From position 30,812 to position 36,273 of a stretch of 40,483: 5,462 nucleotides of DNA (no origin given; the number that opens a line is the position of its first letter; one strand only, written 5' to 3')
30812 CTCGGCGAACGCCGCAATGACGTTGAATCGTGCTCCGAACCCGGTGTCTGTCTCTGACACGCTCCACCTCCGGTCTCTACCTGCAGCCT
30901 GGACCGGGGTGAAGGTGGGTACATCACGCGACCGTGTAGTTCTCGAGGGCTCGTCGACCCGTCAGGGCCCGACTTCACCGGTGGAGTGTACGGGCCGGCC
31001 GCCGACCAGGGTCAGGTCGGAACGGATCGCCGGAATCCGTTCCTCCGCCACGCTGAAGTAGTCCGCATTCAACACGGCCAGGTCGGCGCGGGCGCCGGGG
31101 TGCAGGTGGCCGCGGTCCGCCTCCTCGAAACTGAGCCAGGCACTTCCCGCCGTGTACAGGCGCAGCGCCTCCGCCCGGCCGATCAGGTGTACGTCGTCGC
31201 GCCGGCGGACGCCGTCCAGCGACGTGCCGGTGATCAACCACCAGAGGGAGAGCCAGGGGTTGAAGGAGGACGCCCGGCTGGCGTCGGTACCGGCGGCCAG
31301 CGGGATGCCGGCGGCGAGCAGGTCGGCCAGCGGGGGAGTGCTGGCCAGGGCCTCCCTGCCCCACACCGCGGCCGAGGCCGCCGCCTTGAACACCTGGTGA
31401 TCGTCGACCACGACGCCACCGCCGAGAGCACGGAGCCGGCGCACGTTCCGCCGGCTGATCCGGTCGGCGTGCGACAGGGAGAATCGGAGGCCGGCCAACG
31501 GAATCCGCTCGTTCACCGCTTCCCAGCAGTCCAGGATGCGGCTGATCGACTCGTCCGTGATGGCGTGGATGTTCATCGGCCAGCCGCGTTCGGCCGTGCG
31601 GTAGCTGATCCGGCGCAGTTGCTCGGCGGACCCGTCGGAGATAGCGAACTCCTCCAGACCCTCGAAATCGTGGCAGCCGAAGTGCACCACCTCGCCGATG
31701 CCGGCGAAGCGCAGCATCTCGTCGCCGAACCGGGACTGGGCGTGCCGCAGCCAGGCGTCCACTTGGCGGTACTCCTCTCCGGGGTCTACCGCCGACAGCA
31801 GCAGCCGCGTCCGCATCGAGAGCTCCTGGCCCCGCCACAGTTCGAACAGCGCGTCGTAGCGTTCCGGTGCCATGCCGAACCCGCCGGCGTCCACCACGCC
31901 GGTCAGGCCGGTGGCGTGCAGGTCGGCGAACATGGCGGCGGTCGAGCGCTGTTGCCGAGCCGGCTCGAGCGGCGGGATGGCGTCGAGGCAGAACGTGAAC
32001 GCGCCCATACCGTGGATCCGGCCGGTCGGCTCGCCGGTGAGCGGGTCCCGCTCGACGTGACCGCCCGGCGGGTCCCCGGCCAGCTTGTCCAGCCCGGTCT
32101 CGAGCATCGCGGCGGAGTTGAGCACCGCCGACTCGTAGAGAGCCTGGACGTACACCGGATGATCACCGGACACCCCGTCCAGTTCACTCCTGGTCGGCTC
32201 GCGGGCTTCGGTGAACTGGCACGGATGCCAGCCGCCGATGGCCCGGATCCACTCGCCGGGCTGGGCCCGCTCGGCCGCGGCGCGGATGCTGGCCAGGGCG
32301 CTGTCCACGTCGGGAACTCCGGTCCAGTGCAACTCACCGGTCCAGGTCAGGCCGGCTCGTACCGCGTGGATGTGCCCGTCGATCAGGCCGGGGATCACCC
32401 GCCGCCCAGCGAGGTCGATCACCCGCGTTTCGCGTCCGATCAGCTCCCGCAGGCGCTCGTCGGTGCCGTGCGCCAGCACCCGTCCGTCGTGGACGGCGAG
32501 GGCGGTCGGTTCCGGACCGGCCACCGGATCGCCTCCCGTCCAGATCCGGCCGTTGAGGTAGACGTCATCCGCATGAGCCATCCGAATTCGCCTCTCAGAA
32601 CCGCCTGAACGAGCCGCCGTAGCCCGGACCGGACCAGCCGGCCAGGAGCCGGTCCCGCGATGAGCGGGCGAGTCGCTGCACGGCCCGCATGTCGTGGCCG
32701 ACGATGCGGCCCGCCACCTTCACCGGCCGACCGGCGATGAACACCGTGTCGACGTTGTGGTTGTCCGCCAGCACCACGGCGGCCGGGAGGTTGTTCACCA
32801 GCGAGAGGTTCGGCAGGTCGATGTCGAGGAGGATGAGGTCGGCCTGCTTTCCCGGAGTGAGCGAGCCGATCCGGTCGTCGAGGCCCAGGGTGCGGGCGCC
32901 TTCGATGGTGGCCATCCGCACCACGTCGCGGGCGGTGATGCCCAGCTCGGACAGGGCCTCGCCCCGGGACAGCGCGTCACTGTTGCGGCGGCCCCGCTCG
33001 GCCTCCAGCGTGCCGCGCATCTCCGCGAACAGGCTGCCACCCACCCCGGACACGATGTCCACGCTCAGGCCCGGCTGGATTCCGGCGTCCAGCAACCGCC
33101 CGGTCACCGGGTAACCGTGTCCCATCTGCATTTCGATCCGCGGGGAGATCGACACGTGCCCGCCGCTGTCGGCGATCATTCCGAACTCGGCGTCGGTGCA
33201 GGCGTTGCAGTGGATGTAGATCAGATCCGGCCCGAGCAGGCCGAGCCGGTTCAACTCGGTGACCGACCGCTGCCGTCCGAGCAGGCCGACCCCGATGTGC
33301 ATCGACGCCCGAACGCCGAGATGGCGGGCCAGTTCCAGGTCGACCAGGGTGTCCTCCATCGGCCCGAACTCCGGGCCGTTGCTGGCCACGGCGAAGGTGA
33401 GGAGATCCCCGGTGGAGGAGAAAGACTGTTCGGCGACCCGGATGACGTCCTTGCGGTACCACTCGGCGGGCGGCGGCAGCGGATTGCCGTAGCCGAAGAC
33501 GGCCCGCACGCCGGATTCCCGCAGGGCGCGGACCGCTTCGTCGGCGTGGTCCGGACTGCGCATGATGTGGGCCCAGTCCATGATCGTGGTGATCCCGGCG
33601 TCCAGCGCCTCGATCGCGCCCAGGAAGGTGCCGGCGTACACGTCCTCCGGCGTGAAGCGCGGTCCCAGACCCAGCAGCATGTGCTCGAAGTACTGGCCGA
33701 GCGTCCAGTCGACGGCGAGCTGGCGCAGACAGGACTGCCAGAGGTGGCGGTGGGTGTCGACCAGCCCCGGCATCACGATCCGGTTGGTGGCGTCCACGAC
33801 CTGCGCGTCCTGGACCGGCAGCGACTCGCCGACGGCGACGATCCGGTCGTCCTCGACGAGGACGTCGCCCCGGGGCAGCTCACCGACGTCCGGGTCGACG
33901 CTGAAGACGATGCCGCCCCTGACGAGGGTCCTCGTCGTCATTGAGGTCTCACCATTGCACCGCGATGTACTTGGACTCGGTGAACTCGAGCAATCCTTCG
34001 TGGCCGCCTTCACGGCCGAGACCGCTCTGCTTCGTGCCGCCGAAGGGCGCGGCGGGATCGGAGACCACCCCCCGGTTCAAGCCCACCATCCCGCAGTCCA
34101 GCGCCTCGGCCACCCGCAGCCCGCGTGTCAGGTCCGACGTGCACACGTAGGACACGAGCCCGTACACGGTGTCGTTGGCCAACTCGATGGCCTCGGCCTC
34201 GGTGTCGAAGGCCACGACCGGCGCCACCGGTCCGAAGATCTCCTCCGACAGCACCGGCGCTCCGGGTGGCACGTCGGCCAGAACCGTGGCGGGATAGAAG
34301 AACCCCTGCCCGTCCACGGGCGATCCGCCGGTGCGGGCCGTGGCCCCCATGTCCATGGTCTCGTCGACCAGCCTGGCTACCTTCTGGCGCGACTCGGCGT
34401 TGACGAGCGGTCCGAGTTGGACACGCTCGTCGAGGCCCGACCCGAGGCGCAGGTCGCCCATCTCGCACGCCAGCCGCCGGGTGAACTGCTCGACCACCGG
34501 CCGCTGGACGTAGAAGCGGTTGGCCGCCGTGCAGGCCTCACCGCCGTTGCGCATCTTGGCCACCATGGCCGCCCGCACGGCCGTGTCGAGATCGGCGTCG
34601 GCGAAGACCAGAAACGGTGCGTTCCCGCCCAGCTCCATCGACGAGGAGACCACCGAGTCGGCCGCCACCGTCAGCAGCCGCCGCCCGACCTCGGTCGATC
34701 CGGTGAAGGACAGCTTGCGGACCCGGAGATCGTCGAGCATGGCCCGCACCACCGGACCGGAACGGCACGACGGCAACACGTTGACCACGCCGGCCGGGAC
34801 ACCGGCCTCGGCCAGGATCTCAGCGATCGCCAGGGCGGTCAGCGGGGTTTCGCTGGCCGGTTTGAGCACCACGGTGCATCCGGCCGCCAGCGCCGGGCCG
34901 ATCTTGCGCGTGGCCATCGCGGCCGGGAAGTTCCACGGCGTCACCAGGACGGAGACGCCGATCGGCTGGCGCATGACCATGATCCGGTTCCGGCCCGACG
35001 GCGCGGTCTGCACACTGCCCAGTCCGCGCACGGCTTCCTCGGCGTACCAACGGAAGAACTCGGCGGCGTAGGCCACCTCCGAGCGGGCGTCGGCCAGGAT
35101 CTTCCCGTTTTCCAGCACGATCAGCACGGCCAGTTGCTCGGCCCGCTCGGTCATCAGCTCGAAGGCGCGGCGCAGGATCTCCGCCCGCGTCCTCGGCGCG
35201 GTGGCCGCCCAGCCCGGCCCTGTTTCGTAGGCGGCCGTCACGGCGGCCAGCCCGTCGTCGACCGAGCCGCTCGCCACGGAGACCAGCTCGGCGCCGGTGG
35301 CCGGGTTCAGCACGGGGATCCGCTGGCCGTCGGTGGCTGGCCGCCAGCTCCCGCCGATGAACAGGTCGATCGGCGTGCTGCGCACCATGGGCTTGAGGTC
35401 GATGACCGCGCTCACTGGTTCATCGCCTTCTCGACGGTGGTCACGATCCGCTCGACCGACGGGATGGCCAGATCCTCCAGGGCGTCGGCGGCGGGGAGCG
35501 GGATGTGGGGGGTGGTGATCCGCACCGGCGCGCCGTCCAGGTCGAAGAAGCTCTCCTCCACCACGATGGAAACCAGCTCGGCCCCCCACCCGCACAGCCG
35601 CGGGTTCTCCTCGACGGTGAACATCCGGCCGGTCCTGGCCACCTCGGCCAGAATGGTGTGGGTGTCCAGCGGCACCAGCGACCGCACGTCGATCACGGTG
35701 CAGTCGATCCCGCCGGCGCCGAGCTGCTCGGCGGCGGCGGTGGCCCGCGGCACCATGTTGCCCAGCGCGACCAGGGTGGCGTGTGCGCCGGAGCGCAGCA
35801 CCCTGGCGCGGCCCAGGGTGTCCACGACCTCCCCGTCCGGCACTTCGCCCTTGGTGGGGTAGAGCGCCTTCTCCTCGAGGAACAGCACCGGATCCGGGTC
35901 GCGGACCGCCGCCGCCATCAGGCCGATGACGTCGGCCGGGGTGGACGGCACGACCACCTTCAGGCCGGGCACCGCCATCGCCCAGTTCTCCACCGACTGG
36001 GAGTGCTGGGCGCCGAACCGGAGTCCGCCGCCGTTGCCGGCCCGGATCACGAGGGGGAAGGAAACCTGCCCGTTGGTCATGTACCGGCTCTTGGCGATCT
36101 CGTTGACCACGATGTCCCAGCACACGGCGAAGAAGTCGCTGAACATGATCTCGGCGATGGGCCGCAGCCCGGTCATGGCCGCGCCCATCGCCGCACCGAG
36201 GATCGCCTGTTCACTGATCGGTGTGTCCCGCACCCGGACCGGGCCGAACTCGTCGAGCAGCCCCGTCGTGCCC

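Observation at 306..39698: A 23-nt box plus CAnnCT hexamer recurs at least 10 times, always aimed at the next gene: candidate new promoter class or regulon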

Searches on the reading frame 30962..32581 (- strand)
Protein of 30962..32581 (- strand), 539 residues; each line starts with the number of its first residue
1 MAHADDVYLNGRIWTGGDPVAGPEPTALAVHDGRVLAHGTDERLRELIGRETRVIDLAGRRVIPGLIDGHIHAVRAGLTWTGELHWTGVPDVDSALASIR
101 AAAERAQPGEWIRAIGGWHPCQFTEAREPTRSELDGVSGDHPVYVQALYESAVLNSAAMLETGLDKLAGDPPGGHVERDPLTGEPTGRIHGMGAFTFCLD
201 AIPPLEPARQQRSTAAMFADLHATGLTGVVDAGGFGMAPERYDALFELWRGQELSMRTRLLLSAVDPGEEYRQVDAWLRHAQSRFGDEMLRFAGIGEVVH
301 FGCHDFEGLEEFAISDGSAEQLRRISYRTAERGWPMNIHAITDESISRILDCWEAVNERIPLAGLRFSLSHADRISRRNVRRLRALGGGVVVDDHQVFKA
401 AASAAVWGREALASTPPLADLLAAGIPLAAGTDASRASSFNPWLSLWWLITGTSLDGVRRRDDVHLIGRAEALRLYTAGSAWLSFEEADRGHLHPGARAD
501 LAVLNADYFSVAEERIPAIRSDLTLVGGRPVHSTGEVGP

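Call 18: search_protein_families(library=pfam, proteins=[window:30962-32581:-], max_evalue=0.001)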
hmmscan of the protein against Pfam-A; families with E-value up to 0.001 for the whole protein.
window:30962-32581:- (539 aa): 2 families
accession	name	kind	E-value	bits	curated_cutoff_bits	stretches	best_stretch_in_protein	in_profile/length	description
PF07969.17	Amidohydro_3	-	1e-88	299.4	29.7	1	53-532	1-472/472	Amidohydrolase family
PF01979.26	Amidohydro_1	-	1.2e-05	25.2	25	0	415-515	232-333/345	Amidohydrolase family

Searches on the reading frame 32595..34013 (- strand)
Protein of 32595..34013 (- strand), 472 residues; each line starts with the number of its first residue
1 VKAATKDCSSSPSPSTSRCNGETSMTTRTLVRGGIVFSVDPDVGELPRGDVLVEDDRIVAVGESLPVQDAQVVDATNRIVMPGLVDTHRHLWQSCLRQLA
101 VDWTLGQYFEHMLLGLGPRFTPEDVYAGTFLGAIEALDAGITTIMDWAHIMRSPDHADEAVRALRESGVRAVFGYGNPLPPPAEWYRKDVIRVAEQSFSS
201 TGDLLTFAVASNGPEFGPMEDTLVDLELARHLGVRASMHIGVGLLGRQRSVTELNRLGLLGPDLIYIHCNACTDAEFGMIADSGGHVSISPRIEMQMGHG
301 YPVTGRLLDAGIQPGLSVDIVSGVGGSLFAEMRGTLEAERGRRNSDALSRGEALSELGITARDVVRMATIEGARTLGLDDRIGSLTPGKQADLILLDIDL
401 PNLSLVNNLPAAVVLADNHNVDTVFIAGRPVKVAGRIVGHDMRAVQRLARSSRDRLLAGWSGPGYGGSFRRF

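Call 18: search_protein_families(library=pfam, proteins=[window:32595-34013:-], max_evalue=0.001)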
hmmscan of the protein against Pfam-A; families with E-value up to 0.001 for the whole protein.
window:32595-34013:- (472 aa): 2 families
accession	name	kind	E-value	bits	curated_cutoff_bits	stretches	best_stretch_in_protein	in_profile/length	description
PF01979.26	Amidohydro_1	-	4.5e-32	112.1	25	1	79-431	1-345/345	Amidohydrolase family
PF07969.17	Amidohydro_3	-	4.9e-18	66.3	29.7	2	111-400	144-448/472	Amidohydrolase family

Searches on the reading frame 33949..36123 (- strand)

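Call 18: search_protein_families(library=pfam, proteins=[window:33949-36123:-], max_evalue=0.001)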
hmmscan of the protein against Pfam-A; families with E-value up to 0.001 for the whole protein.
window:33949-36123:- (724 aa): 1 family
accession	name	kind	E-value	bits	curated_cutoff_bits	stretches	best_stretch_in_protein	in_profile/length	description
PF00171.27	Aldedh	-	4.1e-155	517.3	23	1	260-720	1-461/461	Aldehyde dehydrogenase family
